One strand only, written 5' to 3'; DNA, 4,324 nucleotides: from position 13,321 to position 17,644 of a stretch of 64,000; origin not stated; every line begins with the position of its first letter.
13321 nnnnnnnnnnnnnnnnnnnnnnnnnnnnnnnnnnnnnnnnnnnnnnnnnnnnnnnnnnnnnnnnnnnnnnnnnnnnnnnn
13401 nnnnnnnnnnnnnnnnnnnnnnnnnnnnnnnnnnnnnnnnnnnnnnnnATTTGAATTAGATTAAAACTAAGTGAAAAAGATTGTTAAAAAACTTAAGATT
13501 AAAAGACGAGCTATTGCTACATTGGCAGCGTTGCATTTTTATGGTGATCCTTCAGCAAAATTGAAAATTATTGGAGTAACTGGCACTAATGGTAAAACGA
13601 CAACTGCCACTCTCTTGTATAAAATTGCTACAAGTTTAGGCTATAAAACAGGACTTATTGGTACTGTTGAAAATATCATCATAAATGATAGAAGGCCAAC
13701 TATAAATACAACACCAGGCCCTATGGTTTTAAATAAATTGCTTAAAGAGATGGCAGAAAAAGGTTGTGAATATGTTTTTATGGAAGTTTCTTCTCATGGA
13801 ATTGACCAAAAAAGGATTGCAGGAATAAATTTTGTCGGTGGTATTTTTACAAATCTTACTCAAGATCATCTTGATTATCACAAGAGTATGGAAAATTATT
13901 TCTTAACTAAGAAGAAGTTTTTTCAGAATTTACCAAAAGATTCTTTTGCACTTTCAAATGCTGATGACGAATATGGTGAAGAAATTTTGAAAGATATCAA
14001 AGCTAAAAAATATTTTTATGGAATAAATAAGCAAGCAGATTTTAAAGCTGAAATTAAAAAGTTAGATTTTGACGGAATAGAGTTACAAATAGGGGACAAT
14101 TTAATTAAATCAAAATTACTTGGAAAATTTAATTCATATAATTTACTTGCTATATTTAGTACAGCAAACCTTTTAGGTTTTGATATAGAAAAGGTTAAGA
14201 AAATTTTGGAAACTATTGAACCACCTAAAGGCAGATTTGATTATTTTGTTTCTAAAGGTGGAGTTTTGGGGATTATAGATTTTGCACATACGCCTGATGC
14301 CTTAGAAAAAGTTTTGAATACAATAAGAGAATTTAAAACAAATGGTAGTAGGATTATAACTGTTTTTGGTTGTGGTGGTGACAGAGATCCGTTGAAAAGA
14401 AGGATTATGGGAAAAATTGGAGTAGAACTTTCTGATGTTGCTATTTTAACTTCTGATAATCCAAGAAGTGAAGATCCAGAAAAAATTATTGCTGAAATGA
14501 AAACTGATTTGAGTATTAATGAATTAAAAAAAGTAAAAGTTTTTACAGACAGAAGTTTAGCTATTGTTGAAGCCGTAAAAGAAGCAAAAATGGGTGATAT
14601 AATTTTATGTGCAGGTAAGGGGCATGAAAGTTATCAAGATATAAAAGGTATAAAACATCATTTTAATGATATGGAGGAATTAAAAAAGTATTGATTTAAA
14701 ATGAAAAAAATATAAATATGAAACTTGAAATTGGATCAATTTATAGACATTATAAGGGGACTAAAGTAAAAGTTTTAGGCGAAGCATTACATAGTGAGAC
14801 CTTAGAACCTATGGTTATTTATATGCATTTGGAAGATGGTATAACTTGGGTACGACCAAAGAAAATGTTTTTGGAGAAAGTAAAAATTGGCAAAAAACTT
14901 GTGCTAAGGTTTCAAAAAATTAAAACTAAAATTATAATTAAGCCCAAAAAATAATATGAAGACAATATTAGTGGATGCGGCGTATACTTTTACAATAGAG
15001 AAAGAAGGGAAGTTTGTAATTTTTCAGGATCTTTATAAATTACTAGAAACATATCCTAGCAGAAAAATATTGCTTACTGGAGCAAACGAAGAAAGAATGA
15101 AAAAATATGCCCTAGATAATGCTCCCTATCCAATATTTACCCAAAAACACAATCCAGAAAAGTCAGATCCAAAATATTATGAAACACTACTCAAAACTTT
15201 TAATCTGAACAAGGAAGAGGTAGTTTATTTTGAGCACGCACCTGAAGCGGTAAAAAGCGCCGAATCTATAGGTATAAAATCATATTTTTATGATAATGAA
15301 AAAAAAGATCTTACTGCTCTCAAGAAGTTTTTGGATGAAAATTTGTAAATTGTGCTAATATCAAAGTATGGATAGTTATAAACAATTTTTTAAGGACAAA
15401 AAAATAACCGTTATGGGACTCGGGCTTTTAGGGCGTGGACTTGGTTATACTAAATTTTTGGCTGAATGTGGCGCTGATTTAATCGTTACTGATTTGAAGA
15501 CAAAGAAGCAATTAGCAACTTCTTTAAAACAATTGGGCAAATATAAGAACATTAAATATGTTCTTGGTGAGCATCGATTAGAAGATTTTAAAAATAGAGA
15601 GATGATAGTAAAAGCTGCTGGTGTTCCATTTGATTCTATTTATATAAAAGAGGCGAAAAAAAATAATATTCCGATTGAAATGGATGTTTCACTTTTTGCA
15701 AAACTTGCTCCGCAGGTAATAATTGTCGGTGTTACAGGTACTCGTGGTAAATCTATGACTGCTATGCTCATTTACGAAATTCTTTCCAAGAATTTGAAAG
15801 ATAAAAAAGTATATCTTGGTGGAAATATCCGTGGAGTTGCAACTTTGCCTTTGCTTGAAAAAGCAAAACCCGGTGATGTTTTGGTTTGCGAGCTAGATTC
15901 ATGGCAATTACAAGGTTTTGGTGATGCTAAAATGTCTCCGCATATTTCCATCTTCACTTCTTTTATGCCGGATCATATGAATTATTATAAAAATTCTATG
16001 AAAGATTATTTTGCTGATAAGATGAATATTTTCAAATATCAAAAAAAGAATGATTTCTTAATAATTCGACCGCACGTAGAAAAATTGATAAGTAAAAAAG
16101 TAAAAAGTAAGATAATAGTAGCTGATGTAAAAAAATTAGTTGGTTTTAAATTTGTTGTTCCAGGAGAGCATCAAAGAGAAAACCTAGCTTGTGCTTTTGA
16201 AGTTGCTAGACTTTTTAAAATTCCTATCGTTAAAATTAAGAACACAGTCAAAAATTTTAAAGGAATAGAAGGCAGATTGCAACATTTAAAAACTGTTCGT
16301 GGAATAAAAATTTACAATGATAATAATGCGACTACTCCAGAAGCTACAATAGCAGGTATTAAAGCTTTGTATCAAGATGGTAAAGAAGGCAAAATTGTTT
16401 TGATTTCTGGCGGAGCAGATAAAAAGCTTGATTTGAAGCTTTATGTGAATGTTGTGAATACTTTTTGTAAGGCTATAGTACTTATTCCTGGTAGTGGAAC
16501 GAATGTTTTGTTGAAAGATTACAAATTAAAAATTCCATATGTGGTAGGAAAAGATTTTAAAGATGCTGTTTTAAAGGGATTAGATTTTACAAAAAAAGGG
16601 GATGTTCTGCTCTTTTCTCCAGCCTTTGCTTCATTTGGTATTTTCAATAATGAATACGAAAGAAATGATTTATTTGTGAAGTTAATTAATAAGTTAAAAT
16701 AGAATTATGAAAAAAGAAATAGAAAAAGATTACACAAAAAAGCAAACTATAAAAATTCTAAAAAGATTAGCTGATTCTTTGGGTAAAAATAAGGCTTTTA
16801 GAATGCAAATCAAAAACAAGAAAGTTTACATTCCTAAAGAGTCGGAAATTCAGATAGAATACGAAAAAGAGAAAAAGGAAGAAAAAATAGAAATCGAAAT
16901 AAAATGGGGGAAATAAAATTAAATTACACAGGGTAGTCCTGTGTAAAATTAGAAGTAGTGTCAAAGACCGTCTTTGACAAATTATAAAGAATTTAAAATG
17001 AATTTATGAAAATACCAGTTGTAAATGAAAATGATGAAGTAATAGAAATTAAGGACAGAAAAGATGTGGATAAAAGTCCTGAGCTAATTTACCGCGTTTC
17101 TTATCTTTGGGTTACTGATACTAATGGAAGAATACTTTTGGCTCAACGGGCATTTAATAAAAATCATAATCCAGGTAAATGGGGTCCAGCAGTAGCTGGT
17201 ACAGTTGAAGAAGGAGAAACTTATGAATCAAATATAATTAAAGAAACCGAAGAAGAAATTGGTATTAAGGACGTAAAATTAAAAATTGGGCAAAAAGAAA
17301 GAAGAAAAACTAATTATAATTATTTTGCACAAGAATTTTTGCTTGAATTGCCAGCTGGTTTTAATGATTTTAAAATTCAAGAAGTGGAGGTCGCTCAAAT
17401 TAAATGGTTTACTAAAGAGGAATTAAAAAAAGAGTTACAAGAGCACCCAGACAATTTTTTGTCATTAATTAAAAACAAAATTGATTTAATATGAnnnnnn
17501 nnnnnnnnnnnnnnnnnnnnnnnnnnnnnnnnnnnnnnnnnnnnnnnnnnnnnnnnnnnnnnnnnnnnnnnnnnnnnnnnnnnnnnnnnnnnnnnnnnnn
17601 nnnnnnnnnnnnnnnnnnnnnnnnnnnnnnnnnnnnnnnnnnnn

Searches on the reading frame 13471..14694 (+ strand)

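Call 9: search_protein_families(library=pfam, proteins=[window:13471-14694:+], max_evalue=0.0001)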
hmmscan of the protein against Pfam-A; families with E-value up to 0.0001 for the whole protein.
window:13471-14694:+ (407 aa): 2 families
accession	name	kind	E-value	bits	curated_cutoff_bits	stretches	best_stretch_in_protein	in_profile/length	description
PF08245.18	Mur_ligase_M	-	7e-53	180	24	1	36-229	1-197/200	Mur ligase middle domain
PF02875.26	Mur_ligase_C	-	6.7e-32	111.4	28.4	1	254-384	1-127/127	Mur ligase, glutamate ligase domain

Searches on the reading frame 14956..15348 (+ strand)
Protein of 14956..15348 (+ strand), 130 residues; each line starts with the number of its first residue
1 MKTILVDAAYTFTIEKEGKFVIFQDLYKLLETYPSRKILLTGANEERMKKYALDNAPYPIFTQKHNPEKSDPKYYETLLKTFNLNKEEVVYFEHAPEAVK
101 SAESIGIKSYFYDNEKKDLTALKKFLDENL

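Call 9: search_protein_families(library=pfam, proteins=[window:14956-15348:+], max_evalue=0.0001)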
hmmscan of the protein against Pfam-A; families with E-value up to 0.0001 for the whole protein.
window:14956-15348:+ (130 aa): 0 families

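Call 53: search_protein_families(library=ncbifam, proteins=[window:14956-15348:+], max_evalue=0.01)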
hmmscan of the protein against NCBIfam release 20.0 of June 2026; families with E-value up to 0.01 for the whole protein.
window:14956-15348:+ (130 aa): 3 families
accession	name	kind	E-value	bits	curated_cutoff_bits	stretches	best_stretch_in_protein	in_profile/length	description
TIGR01509.1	HAD-SF-IA-v3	subfamily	1.2e-07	32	29.4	1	24-111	68-153/154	HAD-IA family hydrolase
TIGR02247.1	HAD-1A3-hyp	subfamily_domain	2.3e-05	24.3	125.4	1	68-126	151-209/211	epoxide hydrolase N-terminal domain-like phosphatase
NF006991.0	PRK09456.1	equivalog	0.0011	18.7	295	1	63-112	135-184/199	glucose-1-phosphatase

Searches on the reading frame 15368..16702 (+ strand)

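Call 9: search_protein_families(library=pfam, proteins=[window:15368-16702:+], max_evalue=0.0001)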
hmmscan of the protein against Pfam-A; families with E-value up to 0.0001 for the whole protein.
window:15368-16702:+ (444 aa): 3 families
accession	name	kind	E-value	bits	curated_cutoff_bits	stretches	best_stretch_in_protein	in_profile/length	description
PF08245.18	Mur_ligase_M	-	1.3e-16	61.6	24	1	122-243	1-134/200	Mur ligase middle domain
PF02875.26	Mur_ligase_C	-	5.9e-09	37.3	28.4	1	302-419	1-126/127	Mur ligase, glutamate ligase domain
PF21799.2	MurD-like_N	-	2.2e-08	34.7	27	1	11-103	1-86/88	Mur ligase MurD-like, N-terminal domain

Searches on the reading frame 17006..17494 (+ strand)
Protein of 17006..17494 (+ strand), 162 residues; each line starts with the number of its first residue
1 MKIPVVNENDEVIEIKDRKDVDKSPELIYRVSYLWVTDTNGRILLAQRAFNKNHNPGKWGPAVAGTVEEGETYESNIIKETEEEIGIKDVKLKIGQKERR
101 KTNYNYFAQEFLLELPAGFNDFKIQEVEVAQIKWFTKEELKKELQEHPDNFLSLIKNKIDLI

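Call 7: search_protein_families(library=pfam, proteins=[window:17006-17494:+], max_evalue=0.0001)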
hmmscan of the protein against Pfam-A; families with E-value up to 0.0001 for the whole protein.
window:17006-17494:+ (162 aa): 1 family
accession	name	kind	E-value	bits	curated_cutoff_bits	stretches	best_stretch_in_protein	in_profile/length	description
PF00293.34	NUDIX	-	2.1e-17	63.8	21.1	1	33-152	8-131/134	NUDIX domain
